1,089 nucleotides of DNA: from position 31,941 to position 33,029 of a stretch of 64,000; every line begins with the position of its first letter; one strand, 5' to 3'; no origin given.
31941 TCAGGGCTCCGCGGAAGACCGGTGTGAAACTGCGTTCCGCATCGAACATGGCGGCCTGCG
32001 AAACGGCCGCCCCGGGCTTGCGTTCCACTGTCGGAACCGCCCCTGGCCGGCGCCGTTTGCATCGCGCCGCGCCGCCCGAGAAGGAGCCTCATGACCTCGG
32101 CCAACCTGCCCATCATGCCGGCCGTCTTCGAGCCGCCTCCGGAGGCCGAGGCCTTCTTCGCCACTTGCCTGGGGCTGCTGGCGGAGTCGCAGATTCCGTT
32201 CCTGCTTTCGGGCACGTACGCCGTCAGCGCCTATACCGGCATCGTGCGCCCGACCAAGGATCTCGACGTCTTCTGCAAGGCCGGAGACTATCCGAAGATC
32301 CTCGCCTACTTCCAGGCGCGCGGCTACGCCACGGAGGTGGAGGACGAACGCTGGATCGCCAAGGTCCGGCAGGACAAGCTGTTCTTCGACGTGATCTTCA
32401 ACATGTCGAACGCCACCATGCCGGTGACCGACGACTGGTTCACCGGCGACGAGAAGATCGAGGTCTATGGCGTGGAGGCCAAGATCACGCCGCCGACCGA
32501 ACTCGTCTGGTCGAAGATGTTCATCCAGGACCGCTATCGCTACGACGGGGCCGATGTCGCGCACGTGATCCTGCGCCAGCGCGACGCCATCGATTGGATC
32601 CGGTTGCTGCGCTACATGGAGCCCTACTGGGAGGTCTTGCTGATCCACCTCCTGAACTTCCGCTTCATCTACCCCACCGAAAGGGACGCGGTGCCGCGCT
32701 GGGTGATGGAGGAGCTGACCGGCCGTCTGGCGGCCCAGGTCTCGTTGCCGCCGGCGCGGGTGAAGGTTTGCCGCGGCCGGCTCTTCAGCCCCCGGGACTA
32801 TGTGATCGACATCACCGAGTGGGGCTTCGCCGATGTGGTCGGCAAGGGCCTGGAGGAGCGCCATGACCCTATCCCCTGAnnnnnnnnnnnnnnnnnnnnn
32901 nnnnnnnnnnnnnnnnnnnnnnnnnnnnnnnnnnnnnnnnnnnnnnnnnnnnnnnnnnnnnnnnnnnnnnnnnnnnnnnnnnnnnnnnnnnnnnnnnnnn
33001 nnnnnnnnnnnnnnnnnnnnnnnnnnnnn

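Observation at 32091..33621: Stress-controlled nucleotidyltransferase + metallophosphoesterase pair: possible writer/eraser system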

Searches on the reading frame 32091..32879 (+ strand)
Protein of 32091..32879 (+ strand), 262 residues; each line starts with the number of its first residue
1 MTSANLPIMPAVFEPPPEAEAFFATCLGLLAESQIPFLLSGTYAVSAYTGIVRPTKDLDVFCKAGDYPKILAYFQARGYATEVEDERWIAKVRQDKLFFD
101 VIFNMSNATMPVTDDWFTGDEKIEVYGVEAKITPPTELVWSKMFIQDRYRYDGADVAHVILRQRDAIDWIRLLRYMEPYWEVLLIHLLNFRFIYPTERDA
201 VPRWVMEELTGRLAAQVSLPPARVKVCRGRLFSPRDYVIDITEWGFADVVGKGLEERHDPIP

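Call 4: search_protein_families(library=pfam, proteins=[window:32091-32879:+], max_evalue=0.01)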
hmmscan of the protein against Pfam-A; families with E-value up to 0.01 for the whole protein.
window:32091-32879:+ (262 aa): 2 families
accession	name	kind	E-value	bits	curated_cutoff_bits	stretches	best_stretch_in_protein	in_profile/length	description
PF14907.12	NTP_transf_5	-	5.6e-05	23.3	31.2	1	30-175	67-227/249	Uncharacterised nucleotidyltransferase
PF10706.15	Aminoglyc_resit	-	0.0012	19.5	21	1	27-86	6-66/149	Aminoglycoside-2''-adenylyltransferase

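Call 5: search_protein_families(library=ncbifam, proteins=[window:32091-32879:+], max_evalue=0.1)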
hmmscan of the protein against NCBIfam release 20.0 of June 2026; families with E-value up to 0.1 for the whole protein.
window:32091-32879:+ (262 aa): 0 families

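Call 6: search_protein_families(library=padloc, proteins=[window:32091-32879:+], max_evalue=0.1)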
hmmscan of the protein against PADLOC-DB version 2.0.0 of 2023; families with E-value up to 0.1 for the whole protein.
window:32091-32879:+ (262 aa): 0 families

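Call 7: search_solved_structures(query=window:32091-32879:+, max_evalue=10, show_alignments=2)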
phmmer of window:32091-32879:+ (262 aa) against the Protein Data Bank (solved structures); distinct sequences matched with E-value up to 10: 4.
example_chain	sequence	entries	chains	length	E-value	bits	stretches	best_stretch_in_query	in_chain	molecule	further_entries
2wrt_A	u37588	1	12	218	0.16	14.6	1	124-173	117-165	GLUTATHIONE S-TRANSFERASE CLASS-MU 26 KDA ISOZYME 51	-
8gk7_A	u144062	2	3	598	1.3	11.6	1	165-198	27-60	Lipid A export ATP-binding/permease protein MsbA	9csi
7obi_A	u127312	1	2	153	1.6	11.3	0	59-76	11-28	CTPR-rv4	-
7met_A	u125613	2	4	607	1.6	11.3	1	167-198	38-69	ATP-dependent lipid A-core flippase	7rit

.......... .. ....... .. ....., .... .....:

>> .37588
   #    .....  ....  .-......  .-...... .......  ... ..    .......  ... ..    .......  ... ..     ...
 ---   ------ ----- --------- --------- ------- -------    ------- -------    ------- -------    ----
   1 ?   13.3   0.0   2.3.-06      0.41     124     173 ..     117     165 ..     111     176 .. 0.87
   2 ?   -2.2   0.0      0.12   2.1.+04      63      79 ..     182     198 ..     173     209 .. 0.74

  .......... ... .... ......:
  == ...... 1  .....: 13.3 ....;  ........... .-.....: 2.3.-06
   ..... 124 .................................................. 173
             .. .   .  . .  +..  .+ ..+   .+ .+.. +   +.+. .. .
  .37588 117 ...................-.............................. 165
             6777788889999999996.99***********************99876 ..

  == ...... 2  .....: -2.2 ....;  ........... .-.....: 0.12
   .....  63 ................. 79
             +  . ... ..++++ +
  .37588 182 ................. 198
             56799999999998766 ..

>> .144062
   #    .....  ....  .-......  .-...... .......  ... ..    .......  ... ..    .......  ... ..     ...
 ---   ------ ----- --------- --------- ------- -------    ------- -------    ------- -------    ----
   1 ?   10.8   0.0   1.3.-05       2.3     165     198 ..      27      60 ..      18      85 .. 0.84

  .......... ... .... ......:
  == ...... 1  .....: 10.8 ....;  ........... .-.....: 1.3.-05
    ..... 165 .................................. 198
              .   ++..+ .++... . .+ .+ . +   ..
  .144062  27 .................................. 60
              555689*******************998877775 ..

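Call 9: find_homologous_proteins(query=window:32091-32879:+)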
Query window:32091-32879:+ (262 aa): 1966 proteins with E <= 0.001 among 2392 candidates; the best 120 are listed.
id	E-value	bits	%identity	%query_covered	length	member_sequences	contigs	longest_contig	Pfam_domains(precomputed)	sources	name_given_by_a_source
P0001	4.7e-177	605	100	100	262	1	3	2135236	-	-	-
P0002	3.5e-154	530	88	100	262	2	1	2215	PF14907.13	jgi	jgi:hypothetical protein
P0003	2.3e-146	504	84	98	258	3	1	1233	PF14907.13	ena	-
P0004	5.3e-143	493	82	98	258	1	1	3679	PF14907.13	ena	-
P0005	1.1e-141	489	84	96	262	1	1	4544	PF14907.13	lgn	-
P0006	1.1e-140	486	80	99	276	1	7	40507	PF14907.13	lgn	-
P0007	7.4e-140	483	83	97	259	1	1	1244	PF14907.13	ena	-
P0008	1.4e-139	482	79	100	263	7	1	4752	PF14907.13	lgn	-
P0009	1.7e-139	482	84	96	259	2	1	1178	PF14907.13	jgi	jgi:hypothetical protein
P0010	5.3e-139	480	83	96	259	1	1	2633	PF14907.13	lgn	-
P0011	7.4e-139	480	83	96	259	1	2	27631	PF14907.13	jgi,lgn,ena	-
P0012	8.5e-139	480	83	96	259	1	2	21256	PF14907.13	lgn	-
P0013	8.8e-139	480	82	96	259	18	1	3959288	PF14907.13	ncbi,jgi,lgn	jgi:hypothetical protein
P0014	1.1e-138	479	83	96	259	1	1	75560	PF14907.13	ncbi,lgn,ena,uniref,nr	ncbi:hypothetical protein [Phenylobacterium sp.]|uniref:hypothetical protein n=1 Tax=Phenylobacteriu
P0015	1.8e-138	478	81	96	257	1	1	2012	PF14907.13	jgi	jgi:hypothetical protein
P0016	1.9e-138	478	82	97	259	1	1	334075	PF14907.13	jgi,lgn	jgi:hypothetical protein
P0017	2.2e-138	478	83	96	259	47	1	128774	PF14907.13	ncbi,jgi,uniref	ncbi:hypothetical protein [Phenylobacterium sp.]|jgi:hypothetical protein|uniref:hypothetical protei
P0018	4.8e-138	477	83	96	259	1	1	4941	PF14907.13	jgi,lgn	-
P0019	7.9e-138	476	80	98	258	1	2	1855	PF14907.13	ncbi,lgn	ncbi:MAG TPA: hypothetical protein VIO94_11455 [Phenylobacterium sp.]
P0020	1.5e-137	475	80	97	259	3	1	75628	PF14907.13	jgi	jgi:hypothetical protein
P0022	3.2e-137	474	79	98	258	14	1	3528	PF14907.13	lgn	-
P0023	4.7e-137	474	81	97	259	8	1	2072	PF14907.13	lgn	-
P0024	6.8e-137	473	82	96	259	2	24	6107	PF14907.13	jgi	jgi:hypothetical protein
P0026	9.4e-137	473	80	96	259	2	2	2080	PF14907.13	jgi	jgi:hypothetical protein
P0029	2.6e-136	471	81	97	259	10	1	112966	PF14907.13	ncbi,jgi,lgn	jgi:hypothetical protein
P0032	1.2e-135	469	81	96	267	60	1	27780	PF14907.13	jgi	-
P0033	1.2e-135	469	80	96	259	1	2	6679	PF14907.13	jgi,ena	-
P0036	2.0e-135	469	81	94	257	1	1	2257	PF14907.13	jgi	jgi:hypothetical protein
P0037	3.4e-135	468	79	96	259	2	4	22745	PF14907.13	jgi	jgi:hypothetical protein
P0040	5.7e-135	467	80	95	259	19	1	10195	PF14907.13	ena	-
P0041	5.8e-135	467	78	97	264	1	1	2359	PF14907.13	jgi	jgi:hypothetical protein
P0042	6.2e-135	467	80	97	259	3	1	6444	PF14907.13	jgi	jgi:hypothetical protein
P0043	6.5e-135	467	79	97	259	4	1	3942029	PF14907.13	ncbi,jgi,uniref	ncbi:nucleotidyltransferase [Phenylobacterium sp.]|jgi:hypothetical protein|uniref:nucleotidyltransf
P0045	1.1e-134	466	78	98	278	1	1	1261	PF14907.13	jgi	jgi:hypothetical protein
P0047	1.7e-134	466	79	97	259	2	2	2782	PF14907.13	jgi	-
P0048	1.7e-134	465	79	97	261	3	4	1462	PF14907.13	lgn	-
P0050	3.5e-134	464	79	96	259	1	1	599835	PF14907.13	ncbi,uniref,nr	ncbi:nucleotidyltransferase family protein [Phenylobacterium deserti]|uniref:Nucleotidyltransferase 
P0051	6.3e-134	464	80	96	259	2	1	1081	PF14907.13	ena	-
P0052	6.8e-134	464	79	95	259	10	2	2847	PF14907.13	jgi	jgi:hypothetical protein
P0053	7.5e-134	463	80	95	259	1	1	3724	PF14907.13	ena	-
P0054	7.9e-134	463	80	95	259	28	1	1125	PF14907.13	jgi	jgi:hypothetical protein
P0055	1.3e-133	463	78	96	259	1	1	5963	PF14907.13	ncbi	-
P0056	1.5e-133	462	80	95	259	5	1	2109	PF14907.13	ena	-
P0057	1.6e-133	462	79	94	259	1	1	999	PF14907.13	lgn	-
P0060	3.6e-133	461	80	95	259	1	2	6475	PF14907.13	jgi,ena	-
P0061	5.0e-133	461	78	98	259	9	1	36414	PF14907.13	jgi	jgi:hypothetical protein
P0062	7.2e-133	460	77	97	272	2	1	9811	PF14907.13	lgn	-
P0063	8.2e-133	460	78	96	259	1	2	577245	PF14907.13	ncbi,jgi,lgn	jgi:hypothetical protein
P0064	9.2e-133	460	77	95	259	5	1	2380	PF14907.13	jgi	jgi:hypothetical protein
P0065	1.1e-132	460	79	95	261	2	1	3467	PF14907.13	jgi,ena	-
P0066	1.2e-132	459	80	96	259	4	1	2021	PF14907.13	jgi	-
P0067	2.8e-132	458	79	95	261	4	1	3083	PF14907.13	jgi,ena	-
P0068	2.9e-132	458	80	96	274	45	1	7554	PF14907.13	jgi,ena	-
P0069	3.4e-132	458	80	96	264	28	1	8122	PF14907.13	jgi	-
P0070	4.3e-132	458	78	95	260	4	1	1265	PF14907.13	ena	-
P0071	4.7e-132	457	79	94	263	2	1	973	PF14907.13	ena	-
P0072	5.2e-132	457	77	96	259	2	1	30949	PF14907.13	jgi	jgi:hypothetical protein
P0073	9.5e-132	456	78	96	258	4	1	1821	PF14907.13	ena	-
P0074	1.3e-131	456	78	95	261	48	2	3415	PF14907.13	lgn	-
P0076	1.9e-131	455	77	95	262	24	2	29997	PF14907.13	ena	-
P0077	4.7e-131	454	77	96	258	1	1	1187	PF14907.13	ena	-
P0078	4.8e-131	454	78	96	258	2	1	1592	PF14907.13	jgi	jgi:hypothetical protein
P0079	8.1e-131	453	78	96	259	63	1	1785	PF14907.13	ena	-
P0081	3.0e-130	452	78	95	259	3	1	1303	PF14907.13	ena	-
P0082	3.9e-130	451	78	96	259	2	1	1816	PF14907.13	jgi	jgi:hypothetical protein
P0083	5.7e-130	451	80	95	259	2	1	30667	PF14907.13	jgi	jgi:hypothetical protein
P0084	1.2e-129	450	77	96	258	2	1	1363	PF14907.13,PF09970.16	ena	-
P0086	2.8e-129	448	78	95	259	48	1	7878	PF14907.13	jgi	jgi:hypothetical protein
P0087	7.5e-129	447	78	96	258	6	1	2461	PF14907.13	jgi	-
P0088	1.3e-128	446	77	97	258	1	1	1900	PF14907.13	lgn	-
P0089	2.3e-128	445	76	96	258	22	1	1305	PF14907.13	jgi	jgi:hypothetical protein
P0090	3.9e-128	445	76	95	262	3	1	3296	PF14907.13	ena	-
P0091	6.0e-128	444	78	96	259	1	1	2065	PF14907.13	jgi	jgi:hypothetical protein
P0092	6.8e-128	444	77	95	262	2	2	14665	PF14907.13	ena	-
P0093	7.9e-128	444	77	92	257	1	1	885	PF14907.13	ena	-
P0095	2.5e-127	442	76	97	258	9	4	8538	PF14907.13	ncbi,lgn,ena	-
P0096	5.4e-127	441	75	100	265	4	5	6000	PF14907.13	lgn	-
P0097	6.6e-127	441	75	98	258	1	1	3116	PF14907.13,PF09970.16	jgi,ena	-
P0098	1.1e-126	440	76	96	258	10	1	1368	PF14907.13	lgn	-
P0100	1.8e-126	439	78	96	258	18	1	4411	PF14907.13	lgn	-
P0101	3.8e-126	438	75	95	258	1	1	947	PF14907.13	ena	-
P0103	2.5e-125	435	73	98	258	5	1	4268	PF14907.13,PF09970.16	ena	-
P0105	1.8e-124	433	75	97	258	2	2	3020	PF14907.13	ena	-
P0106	2.5e-124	432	75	97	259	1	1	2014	PF14907.13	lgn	-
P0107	4.0e-124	431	75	97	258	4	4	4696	PF14907.13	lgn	-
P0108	3.1e-123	429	77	92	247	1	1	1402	PF14907.13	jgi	-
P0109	8.2e-123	427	69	96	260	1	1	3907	PF14907.13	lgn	-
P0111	1.7e-122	426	68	95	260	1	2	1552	PF14907.13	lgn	-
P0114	5.7e-122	424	73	96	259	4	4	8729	PF14907.13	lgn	-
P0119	3.7e-121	422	73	97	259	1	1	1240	PF14907.13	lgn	-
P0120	9.0e-121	420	74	95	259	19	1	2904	PF14907.13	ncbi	-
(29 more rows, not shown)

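Call 13: find_related_loci(query=A1, collection=genome_contigs, flank=4000)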
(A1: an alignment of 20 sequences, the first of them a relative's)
Query A1 (262 aa) in genome_contigs; peptide patterns used: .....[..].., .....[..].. (x = any residue, [..] = any of these).
599 stretches matched a pattern (row limit reached: there are more); 548 encode a relative of the query (tblastn E <= 1e-3); the best 80 are kept; 80 distinct loci.
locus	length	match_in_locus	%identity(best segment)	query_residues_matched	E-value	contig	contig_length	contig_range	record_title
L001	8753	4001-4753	84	11-261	2e-140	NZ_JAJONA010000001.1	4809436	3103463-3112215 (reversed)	Phenylobacterium sp. J367 J367_canu_contig_1, whole genome shotgun sequence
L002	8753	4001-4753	83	11-261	1e-140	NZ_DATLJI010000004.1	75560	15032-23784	MAG: Phenylobacterium sp. isolate SMAG_U13692 k141_948, whole genome shotgun sequence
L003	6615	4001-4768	79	6-261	6e-140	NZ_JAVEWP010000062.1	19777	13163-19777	MAG: Phenylobacterium sp. isolate BF4_149 NODE_8345_length_19777_cov_6.976794_Biofilm4, whole genome shotgun sequence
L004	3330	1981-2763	78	1-261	2e-144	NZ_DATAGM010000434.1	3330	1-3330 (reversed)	MAG: Phenylobacterium sp. isolate SMAG_U6829 k141_27553, whole genome shotgun sequence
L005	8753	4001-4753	82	11-261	2e-139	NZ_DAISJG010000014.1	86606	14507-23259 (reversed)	MAG: Phenylobacterium sp. isolate CTOTU10740 NODE_88_length_86606_cov_55.221592, whole genome shotgun sequence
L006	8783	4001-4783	78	1-261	3e-139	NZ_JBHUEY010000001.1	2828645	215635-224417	Phenylobacterium terrae strain CGMCC 1.16326 platanus_K_25_97_3, whole genome shotgun sequence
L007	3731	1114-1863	81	12-261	1e-142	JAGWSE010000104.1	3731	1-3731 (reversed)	MAG: Alphaproteobacteria bacterium isolate REEB342 k141_1143848, whole genome shotgun sequence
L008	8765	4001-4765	80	7-261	5e-138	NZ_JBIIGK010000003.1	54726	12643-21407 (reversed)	MAG: Phenylobacterium sp. isolate ME2001-07-16D8pf_3300042503_group1_bin125 Rohwer_bin1857_scaffold_186_c1, whole genome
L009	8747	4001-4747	80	14-262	7e-138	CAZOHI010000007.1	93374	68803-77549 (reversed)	MAG TPA_asm: uncultured Caulobacter sp. isolate SRP344714_co1_2 genome assembly, contig: NODE_554_length_93374_cov_21.29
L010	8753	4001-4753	81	11-261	3e-136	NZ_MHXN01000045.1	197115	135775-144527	MAG: Phenylobacterium sp. RIFCSPHIGHO2_01_FULL_69_31 rifcsphigho2_01_scaffold_91, whole genome shotgun sequence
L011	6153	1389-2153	80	7-261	4e-136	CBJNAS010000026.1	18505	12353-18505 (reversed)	MAG TPA_asm: uncultured Phenylobacterium sp. isolate SRR27822708_metabat2_33 genome assembly, contig: ERZ27339041.536, w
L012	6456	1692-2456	80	7-261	4e-136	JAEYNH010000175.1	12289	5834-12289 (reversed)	MAG: Proteobacteria bacterium isolate OH_CBB_103 k127_85658, whole genome shotgun sequence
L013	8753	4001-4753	81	11-261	2e-135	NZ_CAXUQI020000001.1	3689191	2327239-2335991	Phenylobacterium sp. LjRoot219 LJR219c1, whole genome shotgun sequence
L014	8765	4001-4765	79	7-261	2e-135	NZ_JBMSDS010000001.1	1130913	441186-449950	Phenylobacterium sp. VNQ135 contig1, whole genome shotgun sequence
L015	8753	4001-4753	80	11-261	6e-135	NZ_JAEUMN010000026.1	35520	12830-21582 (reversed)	MAG: Phenylobacterium sp. isolate new MAG-148 k141_1080940, whole genome shotgun sequence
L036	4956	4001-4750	75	12-261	1e-121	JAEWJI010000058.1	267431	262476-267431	MAG: Proteobacteria bacterium isolate OH_PBrB_146 k127_971402, whole genome shotgun sequence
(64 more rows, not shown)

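Call 18: predict_structure(alignment_id=A1)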
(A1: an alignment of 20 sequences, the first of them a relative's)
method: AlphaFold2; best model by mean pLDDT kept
length: 262 residues; sequences in the alignment: 20
mean_pLDDT: 77.7   pTM: 0.74
mean pLDDT of the five models: 77.7, 77.5, 76.7, 76.4, 71.8
residues with pLDDT >= 90: 118; 70-90: 70; 50-70: 19; < 50: 55
segments of 3 or more residues with pLDDT < 50: 1-11, 147-150, 223-262
pLDDT, mean of each block of 10 residues (from residue 1): 42 71 95 95 89 76 95 98 86 93 79 89 91 93 61 82 96 86 86 92 95 79 45 44 41 35 29
secondary structure, 60 per line:
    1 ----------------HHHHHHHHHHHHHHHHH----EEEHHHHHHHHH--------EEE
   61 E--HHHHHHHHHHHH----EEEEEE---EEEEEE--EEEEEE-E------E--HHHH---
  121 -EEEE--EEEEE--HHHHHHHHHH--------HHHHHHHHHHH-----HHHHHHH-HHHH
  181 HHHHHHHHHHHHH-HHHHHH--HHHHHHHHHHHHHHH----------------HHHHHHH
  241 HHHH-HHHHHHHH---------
elements in order: H17-33 E38-40 H41-49 E58-61 H64-75 E80-85 E89-94 E97-102 H114-117 E122-125 E128-132 H135-144 H153-163 H169-175 H177-193 H195-200 H203-217 H234-244 H246-253

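Call 22: fold_search(model_id=the predicted structure, library=pdb)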
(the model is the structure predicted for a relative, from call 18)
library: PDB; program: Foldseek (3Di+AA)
matches with E <= 10: 398; with E <= 0.001: 22
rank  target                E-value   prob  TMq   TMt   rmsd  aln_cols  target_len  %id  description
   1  8an5_B                1.6e-06  1.00  0.45  0.62   7.4       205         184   16  MenAT1 toxin-antitoxin complex (rv0078a-rv0078b) from Mycobacterium tuberculosis H37Rv (released 2023-08-02)
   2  8an4_A                1.2e-05  1.00  0.46  0.60   7.5       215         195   19  MenT1 toxin (rv0078a) from Mycobacterium tuberculosis H37Rv (released 2023-08-02)
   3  8an4_B                1.7e-05  1.00  0.47  0.63   6.1       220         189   17  MenT1 toxin (rv0078a) from Mycobacterium tuberculosis H37Rv (released 2023-08-02)
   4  8an5_A                2.0e-05  1.00  0.47  0.61   7.8       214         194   19  MenAT1 toxin-antitoxin complex (rv0078a-rv0078b) from Mycobacterium tuberculosis H37Rv (released 2023-08-02)
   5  4fo1_A                2.0e-05  1.00  0.39  0.59   6.4       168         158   17  Crystal structure of lincosamide antibiotic adenylyltransferase LnuA, apo (released 2012-07-04)
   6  5cfu                  4.7e-05  1.00  0.38  0.53   9.7       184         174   15  Crystal Structure of ANT(2")-Ia in complex with adenylyl-2"-tobramycin (released 2016-07-20)
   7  4wqk                  6.7e-05  1.00  0.38  0.54   9.8       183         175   15  Crystal structure of aminoglycoside nucleotidylyltransferase ANT(2")-Ia, apo form (released 2014-11-12)
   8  2fcl                  1.1e-04  1.00  0.38  0.59   4.1       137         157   12  Crystal structure of a putative nucleotidyltransferase (tm1012) from Thermotoga maritima at 1.35 A resolution (released 2006-03-14)
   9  8rr5                  1.2e-04  1.00  0.44  0.62   7.6       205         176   16  MenT1 toxin (rv0078a) from Mycobacterium tuberculosis H37Rv, phosphorylated at T39 (released 2024-09-11)
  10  4o8s                  1.3e-04  1.00  0.43  0.47   9.3       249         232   10  Crystal structure of JHP933 from Helicobacter pylori (released 2014-09-10)
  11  5kqj_MODEL_1_A        1.4e-04  1.00  0.38  0.52   8.7       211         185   13  Solution Structure of Antibiotic-Resistance Factor ANT(2'')-Ia Reveals Substrate-Regulated Conformation Dynami (released 2017-07-12)
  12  5cfs                  1.7e-04  1.00  0.39  0.55  10.0       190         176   14  Crystal Structure of ANT(2")-Ia in complex with AMPCPP and tobramycin (released 2016-03-16)
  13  4ok0_B                1.9e-04  1.00  0.38  0.43   9.5       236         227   12  Crystal structure of putative nucleotidyltransferase from H. pylori (released 2014-04-09)
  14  4xje                  2.4e-04  1.00  0.44  0.61   7.2       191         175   11  CRYSTAL STRUCTURE OF ANT(2") IN COMPLEX WITH AMP AND TOBRAMYCIN (released 2016-01-20)
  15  2ewr                  2.7e-04  1.00  0.37  0.59   4.0       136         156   13  Crystal structure of a putative nucleotidyltransferase (tm1012) from Thermotoga maritima at 1.60 A resolution (released 2005-12-06)
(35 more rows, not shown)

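Call 24: search_protein_representatives(protein=window:32091-32879:+)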
Query: 262 residues. Proteins with E-value up to 0.001 (for the whole library): 1589; up to 1e-10: 825; up to 1e-30: 177. The best 150 are listed.
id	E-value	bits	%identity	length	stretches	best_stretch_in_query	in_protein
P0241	1.0e-95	336.6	58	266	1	9-252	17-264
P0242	1.1e-72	261.1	61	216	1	9-220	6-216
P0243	7.7e-67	242.0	46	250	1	17-250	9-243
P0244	8.7e-66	238.5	53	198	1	62-250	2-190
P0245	9.4e-62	225.3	44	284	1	21-249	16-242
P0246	4.5e-59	216.5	44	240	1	15-247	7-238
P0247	4.5e-59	216.5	31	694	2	16-248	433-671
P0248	6.7e-59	215.9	44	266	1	8-249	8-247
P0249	3.9e-58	213.4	40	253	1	18-249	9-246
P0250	6.7e-58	212.6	43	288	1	18-247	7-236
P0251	1.4e-57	211.6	63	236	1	30-174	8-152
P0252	1.6e-56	208.2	42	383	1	10-254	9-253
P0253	2.0e-56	207.8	44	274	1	16-249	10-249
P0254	8.2e-56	205.8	54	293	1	60-235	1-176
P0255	2.1e-55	204.5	58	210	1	10-173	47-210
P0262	2.6e-51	191.0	36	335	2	16-212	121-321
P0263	7.0e-51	189.6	40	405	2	18-223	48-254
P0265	7.4e-50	186.3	40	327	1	16-248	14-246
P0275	1.9e-47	178.4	38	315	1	20-253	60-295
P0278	1.3e-46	175.6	37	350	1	15-249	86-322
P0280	4.0e-46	174.0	42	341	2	15-214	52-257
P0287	2.5e-45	171.4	37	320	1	13-255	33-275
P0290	5.3e-45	170.3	34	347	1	19-258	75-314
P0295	4.3e-44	167.4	43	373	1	30-209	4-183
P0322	7.2e-41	156.8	38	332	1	17-248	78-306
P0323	8.9e-41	156.5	40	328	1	20-248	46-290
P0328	6.3e-40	153.7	36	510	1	14-249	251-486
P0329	6.9e-40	153.6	43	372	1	15-196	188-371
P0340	8.2e-38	146.8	50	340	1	18-159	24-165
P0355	1.2e-36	142.9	37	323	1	20-248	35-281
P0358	1.8e-36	142.3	34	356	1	24-249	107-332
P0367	2.5e-35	138.6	34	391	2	23-222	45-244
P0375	1.2e-34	136.4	42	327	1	10-161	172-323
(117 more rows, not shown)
